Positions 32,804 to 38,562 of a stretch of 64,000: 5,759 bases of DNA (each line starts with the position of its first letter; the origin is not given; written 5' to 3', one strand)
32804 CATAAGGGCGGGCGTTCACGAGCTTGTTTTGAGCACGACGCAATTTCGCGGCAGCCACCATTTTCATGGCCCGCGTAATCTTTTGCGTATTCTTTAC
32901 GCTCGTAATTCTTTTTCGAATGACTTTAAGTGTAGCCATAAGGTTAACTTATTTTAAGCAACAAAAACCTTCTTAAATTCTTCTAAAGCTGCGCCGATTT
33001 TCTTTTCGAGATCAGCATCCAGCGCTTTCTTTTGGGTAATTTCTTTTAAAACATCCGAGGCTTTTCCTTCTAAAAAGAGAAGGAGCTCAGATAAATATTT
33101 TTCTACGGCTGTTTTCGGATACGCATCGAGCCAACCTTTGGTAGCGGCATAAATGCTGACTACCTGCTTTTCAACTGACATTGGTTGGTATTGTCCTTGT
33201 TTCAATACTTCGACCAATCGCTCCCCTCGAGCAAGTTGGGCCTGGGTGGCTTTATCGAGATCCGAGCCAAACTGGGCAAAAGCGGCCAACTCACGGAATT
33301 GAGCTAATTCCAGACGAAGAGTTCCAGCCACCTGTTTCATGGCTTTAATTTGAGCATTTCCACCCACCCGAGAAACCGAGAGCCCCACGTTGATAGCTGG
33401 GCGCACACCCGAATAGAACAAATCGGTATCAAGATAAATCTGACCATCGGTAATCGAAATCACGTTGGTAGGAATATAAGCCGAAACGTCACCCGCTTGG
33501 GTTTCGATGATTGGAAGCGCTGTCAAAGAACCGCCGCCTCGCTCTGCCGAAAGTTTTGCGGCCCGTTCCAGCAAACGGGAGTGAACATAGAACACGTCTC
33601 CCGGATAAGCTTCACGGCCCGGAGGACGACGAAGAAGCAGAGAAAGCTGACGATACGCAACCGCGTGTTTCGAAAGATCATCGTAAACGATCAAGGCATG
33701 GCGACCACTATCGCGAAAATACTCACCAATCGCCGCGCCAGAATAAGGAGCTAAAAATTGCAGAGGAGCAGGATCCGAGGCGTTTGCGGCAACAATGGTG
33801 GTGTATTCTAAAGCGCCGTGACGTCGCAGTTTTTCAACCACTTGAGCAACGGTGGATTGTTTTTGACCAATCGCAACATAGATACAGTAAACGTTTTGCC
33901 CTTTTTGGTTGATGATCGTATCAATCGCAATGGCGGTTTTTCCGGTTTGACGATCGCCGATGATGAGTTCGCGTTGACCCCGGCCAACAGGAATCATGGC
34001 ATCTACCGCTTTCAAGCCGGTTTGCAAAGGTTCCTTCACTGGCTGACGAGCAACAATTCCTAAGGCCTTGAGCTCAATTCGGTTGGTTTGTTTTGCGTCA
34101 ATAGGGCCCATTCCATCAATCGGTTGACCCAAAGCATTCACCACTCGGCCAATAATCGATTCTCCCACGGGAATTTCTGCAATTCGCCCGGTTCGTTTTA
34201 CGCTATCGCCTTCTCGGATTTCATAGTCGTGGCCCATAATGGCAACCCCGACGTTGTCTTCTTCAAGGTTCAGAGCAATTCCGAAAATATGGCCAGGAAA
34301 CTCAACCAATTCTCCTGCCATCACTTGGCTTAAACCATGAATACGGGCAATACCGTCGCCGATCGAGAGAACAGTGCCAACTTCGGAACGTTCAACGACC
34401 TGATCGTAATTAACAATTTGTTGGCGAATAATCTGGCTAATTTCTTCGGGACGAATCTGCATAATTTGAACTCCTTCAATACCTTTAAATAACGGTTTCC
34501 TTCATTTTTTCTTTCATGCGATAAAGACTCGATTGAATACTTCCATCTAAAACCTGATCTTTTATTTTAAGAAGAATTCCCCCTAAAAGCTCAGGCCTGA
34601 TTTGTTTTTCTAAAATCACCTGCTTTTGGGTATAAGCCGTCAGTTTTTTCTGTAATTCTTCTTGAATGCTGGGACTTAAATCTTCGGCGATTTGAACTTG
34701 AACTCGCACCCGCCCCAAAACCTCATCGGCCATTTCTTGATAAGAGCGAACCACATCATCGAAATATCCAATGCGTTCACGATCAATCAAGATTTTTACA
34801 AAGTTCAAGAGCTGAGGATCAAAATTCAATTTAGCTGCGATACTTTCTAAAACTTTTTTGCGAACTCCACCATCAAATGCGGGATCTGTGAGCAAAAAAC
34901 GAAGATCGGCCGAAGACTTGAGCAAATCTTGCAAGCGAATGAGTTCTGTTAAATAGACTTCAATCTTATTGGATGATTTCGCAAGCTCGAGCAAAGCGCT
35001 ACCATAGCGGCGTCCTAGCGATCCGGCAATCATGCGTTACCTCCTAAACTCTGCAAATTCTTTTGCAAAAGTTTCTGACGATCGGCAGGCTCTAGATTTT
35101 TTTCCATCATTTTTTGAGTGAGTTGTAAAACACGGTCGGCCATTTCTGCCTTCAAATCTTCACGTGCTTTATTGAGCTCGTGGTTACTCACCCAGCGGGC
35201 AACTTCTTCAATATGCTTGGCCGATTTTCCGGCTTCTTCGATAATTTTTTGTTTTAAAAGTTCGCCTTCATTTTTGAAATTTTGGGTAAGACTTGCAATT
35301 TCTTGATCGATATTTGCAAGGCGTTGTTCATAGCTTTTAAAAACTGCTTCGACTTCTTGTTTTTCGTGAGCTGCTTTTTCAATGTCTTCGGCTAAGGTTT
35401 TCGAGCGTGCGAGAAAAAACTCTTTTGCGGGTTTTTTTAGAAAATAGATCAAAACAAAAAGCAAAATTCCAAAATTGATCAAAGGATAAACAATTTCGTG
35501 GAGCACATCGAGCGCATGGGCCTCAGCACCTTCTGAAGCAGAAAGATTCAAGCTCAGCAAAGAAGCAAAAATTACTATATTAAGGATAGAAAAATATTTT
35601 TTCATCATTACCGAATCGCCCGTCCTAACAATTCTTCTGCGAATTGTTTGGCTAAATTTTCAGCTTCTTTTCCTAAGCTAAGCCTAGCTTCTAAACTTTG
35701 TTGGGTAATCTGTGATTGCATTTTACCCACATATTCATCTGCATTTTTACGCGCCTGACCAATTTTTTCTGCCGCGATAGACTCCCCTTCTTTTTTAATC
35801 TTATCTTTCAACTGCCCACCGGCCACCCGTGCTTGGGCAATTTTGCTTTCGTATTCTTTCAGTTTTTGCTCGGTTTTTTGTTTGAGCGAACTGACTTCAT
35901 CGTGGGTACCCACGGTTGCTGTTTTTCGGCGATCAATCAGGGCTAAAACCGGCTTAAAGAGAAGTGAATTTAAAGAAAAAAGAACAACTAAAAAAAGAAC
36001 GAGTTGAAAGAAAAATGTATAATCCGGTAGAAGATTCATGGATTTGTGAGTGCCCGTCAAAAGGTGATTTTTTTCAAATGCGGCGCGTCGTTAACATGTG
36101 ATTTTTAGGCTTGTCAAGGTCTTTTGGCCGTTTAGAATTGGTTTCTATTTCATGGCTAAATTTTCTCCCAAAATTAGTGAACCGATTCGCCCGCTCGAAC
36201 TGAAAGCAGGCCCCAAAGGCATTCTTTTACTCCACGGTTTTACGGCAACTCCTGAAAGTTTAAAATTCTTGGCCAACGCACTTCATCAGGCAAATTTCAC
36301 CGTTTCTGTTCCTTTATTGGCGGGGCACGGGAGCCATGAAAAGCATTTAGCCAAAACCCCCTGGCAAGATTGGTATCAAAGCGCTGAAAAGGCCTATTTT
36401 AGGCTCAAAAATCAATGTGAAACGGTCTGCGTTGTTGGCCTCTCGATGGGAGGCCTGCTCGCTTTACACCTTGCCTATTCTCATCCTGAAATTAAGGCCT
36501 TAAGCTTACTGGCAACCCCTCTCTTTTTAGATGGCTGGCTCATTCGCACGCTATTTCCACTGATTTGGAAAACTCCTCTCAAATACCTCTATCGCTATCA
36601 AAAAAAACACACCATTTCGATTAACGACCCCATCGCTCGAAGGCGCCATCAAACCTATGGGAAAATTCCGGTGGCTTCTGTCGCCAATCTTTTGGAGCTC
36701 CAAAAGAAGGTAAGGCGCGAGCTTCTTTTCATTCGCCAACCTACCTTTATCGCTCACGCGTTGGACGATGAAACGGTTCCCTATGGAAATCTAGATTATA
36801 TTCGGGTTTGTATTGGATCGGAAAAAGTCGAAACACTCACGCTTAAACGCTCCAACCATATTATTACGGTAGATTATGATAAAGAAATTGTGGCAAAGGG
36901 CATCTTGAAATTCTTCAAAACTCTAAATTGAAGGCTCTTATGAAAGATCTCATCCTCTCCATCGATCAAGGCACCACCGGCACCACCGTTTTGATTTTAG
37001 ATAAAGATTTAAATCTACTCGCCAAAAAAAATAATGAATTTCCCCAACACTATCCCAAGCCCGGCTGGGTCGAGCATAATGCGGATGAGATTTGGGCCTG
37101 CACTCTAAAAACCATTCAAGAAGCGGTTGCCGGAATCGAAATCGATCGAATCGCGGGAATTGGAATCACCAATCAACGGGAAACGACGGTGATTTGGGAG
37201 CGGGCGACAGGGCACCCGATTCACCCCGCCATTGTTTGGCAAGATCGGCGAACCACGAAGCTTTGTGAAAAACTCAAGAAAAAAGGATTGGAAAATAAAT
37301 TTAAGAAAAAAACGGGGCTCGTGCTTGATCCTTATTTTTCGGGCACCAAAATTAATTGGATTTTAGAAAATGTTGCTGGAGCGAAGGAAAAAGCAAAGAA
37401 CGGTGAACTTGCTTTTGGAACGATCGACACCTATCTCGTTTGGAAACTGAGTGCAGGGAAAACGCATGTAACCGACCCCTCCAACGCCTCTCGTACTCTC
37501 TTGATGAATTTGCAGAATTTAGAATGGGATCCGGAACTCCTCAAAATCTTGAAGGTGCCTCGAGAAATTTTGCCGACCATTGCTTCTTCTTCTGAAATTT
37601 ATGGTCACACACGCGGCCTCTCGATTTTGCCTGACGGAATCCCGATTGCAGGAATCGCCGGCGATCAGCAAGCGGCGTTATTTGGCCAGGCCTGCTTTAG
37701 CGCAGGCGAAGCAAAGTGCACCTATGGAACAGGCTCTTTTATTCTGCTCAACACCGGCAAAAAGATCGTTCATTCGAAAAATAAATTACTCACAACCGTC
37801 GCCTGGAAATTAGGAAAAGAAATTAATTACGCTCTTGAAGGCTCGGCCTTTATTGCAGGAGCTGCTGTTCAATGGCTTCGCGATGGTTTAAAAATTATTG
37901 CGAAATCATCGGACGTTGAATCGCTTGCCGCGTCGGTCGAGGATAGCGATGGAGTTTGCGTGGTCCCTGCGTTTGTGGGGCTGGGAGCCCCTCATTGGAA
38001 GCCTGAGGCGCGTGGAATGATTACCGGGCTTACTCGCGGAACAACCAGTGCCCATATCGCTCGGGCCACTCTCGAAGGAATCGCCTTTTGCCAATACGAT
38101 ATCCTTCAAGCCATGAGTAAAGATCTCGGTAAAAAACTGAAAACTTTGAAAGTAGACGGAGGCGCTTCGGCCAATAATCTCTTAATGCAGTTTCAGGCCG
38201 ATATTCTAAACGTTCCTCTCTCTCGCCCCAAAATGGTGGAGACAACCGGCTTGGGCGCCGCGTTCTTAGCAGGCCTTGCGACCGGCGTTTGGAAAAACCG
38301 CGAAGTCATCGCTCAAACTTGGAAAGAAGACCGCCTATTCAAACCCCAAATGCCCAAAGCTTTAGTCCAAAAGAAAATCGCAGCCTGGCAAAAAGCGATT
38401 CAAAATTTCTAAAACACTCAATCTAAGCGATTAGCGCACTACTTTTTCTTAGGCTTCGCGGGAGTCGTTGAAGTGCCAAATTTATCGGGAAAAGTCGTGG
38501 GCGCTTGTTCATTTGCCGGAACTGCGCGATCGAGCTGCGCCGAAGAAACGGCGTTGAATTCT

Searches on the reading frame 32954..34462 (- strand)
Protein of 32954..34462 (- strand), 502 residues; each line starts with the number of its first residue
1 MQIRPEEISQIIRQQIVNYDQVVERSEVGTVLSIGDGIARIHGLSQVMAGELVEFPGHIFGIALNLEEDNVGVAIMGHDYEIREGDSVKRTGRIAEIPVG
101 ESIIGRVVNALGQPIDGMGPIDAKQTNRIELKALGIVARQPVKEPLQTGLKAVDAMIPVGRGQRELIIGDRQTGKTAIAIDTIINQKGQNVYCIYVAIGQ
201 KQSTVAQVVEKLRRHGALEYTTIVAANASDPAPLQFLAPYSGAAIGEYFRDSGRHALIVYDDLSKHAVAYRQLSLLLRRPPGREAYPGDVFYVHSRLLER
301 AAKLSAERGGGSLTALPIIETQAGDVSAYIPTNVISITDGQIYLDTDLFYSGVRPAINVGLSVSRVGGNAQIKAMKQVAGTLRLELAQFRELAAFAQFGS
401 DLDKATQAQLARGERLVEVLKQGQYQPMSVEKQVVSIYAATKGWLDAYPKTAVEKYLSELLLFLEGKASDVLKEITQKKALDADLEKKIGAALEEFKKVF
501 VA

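Call 36: search_protein_families(library=ncbifam, proteins=[window:32954-34462:-], max_evalue=1e-10)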
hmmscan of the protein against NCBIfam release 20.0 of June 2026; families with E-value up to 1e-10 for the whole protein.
window:32954-34462:- (502 aa): 32 families (the best 25 are shown)
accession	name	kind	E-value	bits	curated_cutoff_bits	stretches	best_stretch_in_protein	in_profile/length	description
TIGR00962.1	atpA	equivalog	2.1e-253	841.6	484.45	1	2-501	1-502/503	F0F1 ATP synthase subunit alpha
NF009884.0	PRK13343.1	equivalog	8.3e-222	737.3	554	1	4-500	6-502/507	F0F1 ATP synthase subunit alpha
TIGR03324.1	alt_F1F0_F1_al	exception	4.5e-193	642.5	750.5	1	9-489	9-489/497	alternate F1F0 ATPase, F1 subunit alpha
NF045863.1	glide_MMOB1660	exception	1.4e-134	449.8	600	1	31-484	3-464/515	MMOB1660 family gliding motility ATPase complex subunit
NF005523.0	PRK07165.1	equivalog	4.4e-99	332.5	414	1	64-498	42-477/509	ATP F0F1 synthase subunit alpha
NF045936.2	MSC_0619_alpha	exception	2e-92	310.5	520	1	85-488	59-462/505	MSC_0619 family F1-like ATPase alpha subunit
TIGR02546.1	III_secr_ATP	equivalog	2e-57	194.8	604.75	1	64-439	46-420/423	type III secretion system ATPase SctN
TIGR03496.1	FliI_clade1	equivalog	4.1e-57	193.9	619.1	1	59-435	34-409/414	flagellar protein export ATPase FliI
TIGR03497.1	FliI_clade2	equivalog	7.9e-52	176.6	629.8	1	59-434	34-406/413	flagellar protein export ATPase FliI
TIGR03498.1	FliI_clade3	equivalog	3e-51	174.4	587.45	1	29-437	1-414/418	flagellar protein export ATPase FliI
TIGR01026.1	fliI_yscN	subfamily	5.9e-50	170.3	379.5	1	50-436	45-434/440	FliI/YscN family ATPase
NF003235.0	PRK04196.1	subfamily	5.9e-48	163.7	349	1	30-370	8-356/462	V-type ATP synthase subunit B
NF005391.0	PRK06936.1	equivalog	9.8e-48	163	657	1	69-438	69-435/439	type III secretion system ATPase SctN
NF006575.0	PRK09099.1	subfamily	4.8e-47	160.7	706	1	23-431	22-431/443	type III secretion system ATPase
NF006012.0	PRK08149.1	equivalog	4.9e-47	160.8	594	1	71-437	59-426/431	type III secretion system ATPase SctN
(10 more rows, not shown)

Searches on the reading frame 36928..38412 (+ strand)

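Call 36: search_protein_families(library=ncbifam, proteins=[window:36928-38412:+], max_evalue=1e-10)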
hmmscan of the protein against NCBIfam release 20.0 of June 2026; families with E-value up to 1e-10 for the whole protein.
window:36928-38412:+ (494 aa): 12 families
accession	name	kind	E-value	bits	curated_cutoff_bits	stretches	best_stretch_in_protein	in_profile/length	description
NF000756.0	PRK00047.1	subfamily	9.2e-228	756.5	498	1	5-492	3-492/502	glycerol kinase GlpK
TIGR01311.1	glycerol_kin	equivalog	4.5e-213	708.1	590.35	1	8-492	2-491/496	glycerol kinase GlpK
TIGR01312.1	XylB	equivalog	1.1e-63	215.5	380.25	1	11-471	2-458/481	xylulokinase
TIGR01314.1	gntK_FGGY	equivalog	6.5e-47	160.2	648.55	1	9-478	2-476/505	gluconokinase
NF008187.0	PRK10939.1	equivalog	2.4e-31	109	528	1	6-491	3-500/521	autoinducer-2 kinase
NF011601.0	PRK15027.1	equivalog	2.9e-30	105.1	912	1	10-463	3-448/484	xylulokinase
TIGR02628.1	fuculo_kin_coli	equivalog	5.7e-27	94.8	470.9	1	8-466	2-456/465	L-fuculokinase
TIGR01315.1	5C_CHO_kinase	subfamily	2.3e-22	79.4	408.7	1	314-488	355-531/541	FGGY family pentulose kinase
NF003154.0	PRK04123.1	equivalog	9.5e-15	54.3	428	1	351-463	391-503/554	ribulokinase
TIGR02627.1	rhamnulo_kin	equivalog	9.5e-14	50.8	527.95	1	93-445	85-428/454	rhamnulokinase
NF007925.0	PRK10640.1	equivalog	1.7e-13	49.8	639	1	69-445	71-434/489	rhamnulokinase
TIGR01234.1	L-ribulokinase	equivalog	2.8e-11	42.9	583.25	0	341-463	374-496/536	ribulokinase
